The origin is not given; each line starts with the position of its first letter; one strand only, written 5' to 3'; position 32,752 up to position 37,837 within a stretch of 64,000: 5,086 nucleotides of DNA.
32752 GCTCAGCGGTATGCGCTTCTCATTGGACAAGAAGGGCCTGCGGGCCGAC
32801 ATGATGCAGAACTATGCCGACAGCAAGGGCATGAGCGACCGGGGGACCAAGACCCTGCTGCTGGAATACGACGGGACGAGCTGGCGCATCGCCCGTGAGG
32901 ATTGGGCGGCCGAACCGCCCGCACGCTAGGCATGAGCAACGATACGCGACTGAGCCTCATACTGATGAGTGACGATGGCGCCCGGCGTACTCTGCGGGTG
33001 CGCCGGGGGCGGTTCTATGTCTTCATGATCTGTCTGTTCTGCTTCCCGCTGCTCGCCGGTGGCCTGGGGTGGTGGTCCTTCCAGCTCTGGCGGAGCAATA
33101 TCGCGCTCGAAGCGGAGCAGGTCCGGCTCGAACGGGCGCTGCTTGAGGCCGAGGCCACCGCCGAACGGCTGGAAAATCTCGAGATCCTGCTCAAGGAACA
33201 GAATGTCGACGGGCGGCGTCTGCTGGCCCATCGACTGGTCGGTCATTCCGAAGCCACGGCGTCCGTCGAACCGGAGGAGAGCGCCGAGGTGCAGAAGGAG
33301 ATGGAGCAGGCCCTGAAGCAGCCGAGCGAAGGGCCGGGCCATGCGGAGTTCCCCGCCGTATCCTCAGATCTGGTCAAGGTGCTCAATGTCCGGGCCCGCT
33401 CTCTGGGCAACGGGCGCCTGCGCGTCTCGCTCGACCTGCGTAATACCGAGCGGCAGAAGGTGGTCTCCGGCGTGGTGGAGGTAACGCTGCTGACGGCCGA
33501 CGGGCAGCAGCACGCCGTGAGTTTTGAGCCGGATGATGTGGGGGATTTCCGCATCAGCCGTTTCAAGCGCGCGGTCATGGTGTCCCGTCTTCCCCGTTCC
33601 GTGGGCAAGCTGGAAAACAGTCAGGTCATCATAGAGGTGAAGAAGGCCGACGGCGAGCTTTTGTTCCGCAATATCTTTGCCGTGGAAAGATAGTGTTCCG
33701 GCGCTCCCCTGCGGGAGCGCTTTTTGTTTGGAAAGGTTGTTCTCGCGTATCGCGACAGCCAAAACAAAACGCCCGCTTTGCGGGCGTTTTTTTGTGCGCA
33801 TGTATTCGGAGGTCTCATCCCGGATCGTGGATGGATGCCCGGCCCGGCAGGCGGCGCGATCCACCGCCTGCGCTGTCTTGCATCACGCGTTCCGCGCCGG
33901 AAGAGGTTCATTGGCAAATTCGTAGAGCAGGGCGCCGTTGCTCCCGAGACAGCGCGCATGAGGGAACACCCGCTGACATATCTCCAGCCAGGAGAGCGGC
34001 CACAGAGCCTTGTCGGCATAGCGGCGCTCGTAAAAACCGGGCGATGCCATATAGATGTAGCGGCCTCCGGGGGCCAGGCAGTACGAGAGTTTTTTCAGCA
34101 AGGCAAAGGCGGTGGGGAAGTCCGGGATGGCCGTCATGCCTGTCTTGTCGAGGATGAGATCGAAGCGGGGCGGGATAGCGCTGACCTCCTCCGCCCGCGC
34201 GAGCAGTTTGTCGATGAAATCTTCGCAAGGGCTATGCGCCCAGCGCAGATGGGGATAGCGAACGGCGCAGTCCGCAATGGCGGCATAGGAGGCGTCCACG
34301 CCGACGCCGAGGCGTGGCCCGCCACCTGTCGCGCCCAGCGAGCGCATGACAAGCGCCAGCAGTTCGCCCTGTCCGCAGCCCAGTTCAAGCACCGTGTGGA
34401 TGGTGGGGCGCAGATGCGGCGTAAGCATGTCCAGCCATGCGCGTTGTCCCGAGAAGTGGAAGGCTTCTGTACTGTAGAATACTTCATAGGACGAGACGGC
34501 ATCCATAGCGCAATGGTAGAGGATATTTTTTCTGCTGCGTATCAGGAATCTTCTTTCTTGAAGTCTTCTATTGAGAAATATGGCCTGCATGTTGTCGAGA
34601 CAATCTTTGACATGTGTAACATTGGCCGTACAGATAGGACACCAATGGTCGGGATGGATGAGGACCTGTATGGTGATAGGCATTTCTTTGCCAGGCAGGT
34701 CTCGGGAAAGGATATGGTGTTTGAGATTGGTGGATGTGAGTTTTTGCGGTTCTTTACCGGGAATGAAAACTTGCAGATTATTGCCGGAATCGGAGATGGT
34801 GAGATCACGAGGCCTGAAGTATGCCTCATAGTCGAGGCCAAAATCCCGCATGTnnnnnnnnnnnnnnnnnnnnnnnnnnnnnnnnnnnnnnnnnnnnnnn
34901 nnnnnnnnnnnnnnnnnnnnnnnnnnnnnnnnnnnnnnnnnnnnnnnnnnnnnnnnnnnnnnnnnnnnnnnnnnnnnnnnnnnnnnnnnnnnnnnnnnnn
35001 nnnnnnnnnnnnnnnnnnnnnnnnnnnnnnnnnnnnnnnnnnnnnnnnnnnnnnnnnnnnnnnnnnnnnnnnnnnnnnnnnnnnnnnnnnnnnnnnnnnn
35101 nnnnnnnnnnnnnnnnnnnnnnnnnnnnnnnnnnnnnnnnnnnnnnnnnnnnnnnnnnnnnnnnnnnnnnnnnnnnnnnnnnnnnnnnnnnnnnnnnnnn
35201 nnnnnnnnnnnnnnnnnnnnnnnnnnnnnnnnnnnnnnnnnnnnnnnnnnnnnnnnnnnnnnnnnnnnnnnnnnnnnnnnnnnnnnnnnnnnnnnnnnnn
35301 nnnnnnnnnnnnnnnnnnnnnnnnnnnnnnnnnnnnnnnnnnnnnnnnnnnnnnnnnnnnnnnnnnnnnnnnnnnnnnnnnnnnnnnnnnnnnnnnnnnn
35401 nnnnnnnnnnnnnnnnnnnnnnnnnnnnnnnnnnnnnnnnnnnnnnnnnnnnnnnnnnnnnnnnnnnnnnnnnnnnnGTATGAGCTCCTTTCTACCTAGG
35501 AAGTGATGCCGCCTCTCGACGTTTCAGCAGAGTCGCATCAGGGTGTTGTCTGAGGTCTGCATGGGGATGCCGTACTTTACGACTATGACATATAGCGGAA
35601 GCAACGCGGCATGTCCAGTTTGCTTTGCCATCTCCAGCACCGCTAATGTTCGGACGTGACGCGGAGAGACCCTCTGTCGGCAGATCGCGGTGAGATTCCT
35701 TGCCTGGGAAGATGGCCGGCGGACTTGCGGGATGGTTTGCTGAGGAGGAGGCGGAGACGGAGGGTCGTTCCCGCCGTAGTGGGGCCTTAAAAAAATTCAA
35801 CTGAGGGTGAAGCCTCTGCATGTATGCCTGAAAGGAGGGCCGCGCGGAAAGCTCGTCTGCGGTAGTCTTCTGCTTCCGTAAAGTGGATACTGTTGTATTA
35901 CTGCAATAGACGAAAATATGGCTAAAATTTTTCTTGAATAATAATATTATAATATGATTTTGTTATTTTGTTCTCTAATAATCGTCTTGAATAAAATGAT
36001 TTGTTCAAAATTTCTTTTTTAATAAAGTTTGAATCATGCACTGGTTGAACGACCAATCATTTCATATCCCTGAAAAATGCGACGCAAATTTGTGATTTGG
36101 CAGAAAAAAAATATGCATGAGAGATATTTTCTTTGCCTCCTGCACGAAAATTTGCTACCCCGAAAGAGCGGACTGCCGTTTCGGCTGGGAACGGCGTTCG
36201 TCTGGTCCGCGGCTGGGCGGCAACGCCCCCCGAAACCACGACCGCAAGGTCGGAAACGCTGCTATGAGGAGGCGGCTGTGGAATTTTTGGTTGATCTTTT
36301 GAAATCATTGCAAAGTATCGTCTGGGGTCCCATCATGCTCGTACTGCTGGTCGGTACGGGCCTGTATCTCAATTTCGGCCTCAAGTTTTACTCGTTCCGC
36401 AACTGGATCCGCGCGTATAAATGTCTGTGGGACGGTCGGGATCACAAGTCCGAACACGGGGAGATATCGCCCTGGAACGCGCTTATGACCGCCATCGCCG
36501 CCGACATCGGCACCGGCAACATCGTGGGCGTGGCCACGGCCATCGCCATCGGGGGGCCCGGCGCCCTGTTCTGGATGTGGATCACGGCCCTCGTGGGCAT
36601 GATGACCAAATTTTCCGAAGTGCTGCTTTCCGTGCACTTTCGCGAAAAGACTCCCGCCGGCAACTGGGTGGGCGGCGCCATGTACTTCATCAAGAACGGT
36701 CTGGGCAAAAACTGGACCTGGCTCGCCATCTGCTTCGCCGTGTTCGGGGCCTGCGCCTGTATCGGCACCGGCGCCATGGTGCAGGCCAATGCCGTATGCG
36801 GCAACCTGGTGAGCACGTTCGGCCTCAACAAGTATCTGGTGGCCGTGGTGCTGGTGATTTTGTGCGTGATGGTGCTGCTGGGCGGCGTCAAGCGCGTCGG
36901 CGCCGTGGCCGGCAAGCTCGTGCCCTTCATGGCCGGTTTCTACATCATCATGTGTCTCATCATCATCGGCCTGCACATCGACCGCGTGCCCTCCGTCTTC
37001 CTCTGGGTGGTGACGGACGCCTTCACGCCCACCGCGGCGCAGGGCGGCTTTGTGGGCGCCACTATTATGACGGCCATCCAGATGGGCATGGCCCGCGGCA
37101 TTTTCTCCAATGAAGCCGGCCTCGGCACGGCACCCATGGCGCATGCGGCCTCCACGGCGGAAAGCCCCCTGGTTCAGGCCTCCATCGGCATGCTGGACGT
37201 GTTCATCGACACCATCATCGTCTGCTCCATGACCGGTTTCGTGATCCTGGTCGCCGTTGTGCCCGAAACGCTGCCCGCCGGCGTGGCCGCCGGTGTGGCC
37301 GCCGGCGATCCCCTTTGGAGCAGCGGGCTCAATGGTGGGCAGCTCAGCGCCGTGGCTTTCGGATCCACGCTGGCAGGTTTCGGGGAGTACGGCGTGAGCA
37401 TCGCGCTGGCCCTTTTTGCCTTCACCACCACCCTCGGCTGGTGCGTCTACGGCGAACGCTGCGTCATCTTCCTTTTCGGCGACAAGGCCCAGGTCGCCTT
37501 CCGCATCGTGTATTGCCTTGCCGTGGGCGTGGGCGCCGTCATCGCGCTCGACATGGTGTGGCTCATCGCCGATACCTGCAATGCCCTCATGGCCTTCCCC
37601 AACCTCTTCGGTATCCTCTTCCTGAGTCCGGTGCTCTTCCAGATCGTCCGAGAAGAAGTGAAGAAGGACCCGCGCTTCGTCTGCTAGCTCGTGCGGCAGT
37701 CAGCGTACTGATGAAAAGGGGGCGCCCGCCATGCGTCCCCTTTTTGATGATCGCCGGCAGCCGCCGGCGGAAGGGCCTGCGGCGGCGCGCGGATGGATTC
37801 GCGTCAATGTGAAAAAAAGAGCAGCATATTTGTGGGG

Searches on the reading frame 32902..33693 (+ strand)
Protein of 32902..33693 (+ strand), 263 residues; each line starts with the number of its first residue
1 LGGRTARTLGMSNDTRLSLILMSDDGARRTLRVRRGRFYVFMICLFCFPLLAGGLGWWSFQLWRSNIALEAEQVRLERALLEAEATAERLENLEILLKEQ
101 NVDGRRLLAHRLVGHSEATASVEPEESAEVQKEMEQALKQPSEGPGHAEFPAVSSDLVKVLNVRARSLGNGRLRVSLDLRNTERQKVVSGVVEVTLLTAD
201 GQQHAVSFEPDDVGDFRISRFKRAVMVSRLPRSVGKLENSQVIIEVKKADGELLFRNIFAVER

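Call 79: search_protein_families(library=padloc, proteins=[P0030], max_evalue=0.01)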
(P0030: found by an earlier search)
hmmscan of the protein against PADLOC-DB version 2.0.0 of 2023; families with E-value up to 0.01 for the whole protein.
P0030 (528 aa): 1 family
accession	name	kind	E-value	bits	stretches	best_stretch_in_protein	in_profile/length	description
PDLC04134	mad2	-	1.6e-09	35.1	1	341-483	275-404/492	mads_2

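Call 80: search_protein_families(library=ncbifam, proteins=[window:32902-33693:+], max_evalue=0.001)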
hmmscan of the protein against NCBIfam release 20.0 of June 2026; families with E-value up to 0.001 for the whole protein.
window:32902-33693:+ (263 aa): 0 families

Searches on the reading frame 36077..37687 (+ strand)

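Call 79: search_protein_families(library=padloc, proteins=[P0030], max_evalue=0.01)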
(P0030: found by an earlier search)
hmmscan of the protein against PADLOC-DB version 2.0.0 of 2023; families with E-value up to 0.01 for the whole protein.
P0030 (528 aa): 1 family
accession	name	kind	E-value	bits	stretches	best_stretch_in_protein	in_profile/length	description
PDLC04134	mad2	-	1.6e-09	35.1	1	341-483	275-404/492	mads_2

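Call 80: search_protein_families(library=ncbifam, proteins=[window:36281-37687:+], max_evalue=0.001)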
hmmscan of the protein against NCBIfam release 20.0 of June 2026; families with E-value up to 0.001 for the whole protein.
window:36281-37687:+ (468 aa): 1 family
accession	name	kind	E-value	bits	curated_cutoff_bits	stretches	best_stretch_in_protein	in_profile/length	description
TIGR00835.1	agcS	subfamily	2.9e-138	461.3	272.65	1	15-457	1-422/424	amino acid carrier protein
